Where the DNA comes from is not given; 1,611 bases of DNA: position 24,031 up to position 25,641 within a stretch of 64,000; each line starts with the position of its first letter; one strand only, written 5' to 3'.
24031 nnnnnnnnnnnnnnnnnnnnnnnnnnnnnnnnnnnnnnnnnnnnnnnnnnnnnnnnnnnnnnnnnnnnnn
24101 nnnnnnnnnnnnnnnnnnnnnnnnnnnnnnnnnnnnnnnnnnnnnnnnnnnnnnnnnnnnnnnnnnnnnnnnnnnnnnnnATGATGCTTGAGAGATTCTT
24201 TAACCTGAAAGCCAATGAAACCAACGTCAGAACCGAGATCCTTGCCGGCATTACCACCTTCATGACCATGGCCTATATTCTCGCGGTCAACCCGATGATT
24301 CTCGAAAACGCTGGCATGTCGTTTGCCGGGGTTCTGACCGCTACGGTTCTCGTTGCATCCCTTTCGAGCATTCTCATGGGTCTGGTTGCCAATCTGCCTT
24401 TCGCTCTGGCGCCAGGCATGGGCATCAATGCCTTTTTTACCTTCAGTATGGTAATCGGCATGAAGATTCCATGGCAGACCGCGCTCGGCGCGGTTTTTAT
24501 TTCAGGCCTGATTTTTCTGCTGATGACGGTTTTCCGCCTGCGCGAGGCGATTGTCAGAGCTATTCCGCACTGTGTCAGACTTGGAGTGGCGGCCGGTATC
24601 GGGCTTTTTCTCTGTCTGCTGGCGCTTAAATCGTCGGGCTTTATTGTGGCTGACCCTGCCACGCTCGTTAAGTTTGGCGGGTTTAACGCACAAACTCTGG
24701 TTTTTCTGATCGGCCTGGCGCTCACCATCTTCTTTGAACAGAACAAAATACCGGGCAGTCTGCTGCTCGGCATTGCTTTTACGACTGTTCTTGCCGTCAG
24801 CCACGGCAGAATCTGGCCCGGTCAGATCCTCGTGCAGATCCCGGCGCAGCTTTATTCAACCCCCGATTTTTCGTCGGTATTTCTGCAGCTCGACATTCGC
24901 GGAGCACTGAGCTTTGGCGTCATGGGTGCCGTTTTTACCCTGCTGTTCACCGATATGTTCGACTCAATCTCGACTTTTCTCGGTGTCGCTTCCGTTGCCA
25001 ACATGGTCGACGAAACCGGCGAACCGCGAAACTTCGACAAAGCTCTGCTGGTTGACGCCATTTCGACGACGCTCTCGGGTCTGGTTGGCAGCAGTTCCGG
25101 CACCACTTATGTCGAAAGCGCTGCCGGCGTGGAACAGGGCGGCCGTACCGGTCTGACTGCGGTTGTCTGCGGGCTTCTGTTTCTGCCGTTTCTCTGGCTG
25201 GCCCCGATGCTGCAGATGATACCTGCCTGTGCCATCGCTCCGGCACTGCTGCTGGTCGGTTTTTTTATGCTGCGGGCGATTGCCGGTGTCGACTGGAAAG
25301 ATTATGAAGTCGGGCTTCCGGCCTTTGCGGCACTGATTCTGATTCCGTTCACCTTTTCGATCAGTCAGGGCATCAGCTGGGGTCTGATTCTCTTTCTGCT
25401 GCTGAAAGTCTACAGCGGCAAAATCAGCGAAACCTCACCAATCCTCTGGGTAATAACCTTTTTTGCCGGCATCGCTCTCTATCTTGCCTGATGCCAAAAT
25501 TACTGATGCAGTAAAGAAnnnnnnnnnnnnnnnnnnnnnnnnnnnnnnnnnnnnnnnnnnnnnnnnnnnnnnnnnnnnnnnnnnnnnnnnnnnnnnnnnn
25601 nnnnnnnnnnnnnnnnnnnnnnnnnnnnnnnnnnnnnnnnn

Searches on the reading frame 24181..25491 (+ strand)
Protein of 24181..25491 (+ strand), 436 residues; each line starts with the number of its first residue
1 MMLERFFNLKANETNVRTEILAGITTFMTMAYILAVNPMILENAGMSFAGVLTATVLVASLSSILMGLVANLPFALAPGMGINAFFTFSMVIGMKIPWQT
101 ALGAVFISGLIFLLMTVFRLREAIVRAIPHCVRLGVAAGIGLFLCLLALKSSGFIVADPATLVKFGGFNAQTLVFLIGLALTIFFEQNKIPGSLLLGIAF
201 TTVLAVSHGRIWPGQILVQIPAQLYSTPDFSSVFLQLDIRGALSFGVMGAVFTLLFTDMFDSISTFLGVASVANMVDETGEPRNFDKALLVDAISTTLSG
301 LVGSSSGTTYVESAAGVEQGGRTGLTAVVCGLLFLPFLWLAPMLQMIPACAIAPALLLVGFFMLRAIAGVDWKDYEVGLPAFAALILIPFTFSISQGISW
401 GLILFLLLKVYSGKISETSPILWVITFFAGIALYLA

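Call 28: search_protein_families(library=pfam, proteins=[window:24181-25491:+], max_evalue=0.0001)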
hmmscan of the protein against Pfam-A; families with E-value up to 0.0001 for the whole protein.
window:24181-25491:+ (436 aa): 1 family
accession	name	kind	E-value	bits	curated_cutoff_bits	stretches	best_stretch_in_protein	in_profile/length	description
PF00860.26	Xan_ur_permease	-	2e-43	149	27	1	18-396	2-385/389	Permease family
